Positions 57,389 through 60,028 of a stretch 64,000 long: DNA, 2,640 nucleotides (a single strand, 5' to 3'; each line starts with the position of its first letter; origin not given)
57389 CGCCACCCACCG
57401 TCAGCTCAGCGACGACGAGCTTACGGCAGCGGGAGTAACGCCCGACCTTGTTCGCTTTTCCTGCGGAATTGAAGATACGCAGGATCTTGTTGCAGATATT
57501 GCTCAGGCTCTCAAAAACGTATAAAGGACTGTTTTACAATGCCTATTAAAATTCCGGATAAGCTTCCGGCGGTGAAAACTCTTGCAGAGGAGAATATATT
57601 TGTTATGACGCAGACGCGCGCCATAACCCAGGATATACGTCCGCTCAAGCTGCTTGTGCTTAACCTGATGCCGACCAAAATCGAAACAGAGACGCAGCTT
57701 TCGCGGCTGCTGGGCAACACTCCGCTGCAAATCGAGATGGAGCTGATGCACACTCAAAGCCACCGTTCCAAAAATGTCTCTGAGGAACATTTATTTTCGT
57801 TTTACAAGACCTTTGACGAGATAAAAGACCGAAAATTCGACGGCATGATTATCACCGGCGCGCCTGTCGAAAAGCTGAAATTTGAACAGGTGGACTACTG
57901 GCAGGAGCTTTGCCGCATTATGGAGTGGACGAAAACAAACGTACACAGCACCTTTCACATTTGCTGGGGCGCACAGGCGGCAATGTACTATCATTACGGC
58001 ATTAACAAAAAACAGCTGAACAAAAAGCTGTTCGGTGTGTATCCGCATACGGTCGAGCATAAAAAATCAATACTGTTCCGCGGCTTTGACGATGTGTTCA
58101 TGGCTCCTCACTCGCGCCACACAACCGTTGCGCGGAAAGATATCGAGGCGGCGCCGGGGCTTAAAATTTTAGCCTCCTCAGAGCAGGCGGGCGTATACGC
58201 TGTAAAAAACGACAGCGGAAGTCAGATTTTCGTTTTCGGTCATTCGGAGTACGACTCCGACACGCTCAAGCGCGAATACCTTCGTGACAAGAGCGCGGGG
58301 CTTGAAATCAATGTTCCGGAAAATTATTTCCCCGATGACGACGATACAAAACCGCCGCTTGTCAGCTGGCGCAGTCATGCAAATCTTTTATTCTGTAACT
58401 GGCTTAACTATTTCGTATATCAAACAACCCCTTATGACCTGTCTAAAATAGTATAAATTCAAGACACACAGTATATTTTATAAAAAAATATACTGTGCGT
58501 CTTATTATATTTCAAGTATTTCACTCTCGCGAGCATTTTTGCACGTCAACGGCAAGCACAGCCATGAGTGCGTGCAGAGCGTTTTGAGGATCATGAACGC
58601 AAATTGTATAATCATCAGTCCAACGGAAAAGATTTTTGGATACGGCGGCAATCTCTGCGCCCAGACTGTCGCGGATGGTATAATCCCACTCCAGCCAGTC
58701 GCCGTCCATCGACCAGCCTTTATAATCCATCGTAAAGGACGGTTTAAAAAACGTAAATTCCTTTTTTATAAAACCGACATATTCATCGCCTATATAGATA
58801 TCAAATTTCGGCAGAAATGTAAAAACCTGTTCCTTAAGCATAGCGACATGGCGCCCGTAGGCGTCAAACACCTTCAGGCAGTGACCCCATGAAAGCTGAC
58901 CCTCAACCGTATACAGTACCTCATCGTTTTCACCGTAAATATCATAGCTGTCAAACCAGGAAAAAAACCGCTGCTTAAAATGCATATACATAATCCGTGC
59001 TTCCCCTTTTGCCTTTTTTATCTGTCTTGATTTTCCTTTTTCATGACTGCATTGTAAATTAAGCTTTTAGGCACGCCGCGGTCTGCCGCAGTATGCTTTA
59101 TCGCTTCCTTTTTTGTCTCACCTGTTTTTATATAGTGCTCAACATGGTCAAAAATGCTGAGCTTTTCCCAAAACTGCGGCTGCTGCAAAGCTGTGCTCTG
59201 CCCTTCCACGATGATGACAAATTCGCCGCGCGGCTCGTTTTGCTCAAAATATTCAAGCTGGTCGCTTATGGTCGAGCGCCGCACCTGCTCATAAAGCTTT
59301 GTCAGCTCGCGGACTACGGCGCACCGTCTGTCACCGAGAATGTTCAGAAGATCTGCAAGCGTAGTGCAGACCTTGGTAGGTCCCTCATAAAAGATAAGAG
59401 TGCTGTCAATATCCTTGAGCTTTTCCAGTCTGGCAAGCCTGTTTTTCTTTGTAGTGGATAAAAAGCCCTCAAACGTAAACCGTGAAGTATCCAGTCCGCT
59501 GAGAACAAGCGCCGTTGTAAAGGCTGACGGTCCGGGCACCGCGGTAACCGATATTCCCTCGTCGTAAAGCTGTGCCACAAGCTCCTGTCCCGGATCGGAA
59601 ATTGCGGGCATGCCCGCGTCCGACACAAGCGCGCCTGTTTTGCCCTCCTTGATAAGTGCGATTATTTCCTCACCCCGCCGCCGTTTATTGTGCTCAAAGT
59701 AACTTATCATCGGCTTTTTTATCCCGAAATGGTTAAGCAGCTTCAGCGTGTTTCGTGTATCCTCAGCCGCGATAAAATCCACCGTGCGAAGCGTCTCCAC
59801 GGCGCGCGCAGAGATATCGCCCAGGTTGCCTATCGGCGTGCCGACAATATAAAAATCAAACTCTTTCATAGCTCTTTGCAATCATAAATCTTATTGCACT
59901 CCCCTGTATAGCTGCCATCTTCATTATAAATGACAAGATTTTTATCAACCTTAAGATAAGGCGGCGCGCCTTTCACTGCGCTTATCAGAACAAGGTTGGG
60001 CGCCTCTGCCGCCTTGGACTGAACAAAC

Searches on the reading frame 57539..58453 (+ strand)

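Call 11: search_protein_families(library=pfam, proteins=[window:57539-58453:+], max_evalue=0.001)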
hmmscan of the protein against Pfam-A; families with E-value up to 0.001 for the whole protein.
window:57539-58453:+ (305 aa): 2 families
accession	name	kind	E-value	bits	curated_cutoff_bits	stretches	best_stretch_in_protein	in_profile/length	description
PF04204.22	HTS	-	2.1e-143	477.2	27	1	2-299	1-298/298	Homoserine O-succinyltransferase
PF00117.34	GATase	-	3.7e-06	27.2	22.8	1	84-251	25-186/190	Glutamine amidotransferase class-I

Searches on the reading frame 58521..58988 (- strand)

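Call 11: search_protein_families(library=pfam, proteins=[window:58521-58988:-], max_evalue=0.001)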
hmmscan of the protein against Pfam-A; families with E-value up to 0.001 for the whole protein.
window:58521-58988:- (155 aa): 1 family
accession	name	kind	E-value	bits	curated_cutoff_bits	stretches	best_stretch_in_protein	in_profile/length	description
PF04525.18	LOR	-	9.1e-07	29.1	24.5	1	13-133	28-174/187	LURP-one-related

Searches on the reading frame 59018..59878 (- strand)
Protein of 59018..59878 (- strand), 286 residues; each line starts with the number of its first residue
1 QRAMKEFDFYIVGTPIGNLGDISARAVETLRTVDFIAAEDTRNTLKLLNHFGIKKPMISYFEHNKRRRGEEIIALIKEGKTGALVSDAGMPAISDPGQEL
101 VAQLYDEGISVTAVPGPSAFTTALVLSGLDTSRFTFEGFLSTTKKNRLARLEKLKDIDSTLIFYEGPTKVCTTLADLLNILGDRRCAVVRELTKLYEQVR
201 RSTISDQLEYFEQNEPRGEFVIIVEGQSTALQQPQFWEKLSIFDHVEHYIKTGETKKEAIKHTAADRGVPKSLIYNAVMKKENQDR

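Call 78: search_protein_families(library=pfam, proteins=[window:59018-59878:-], max_evalue=0.00001)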
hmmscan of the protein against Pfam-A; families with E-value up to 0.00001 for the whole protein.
window:59018-59878:- (286 aa): 1 family
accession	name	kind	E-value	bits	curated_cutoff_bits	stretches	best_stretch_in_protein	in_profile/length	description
PF00590.25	TP_methylase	-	3e-34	119.3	27.8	1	9-205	2-209/212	Tetrapyrrole (Corrin/Porphyrin) Methylases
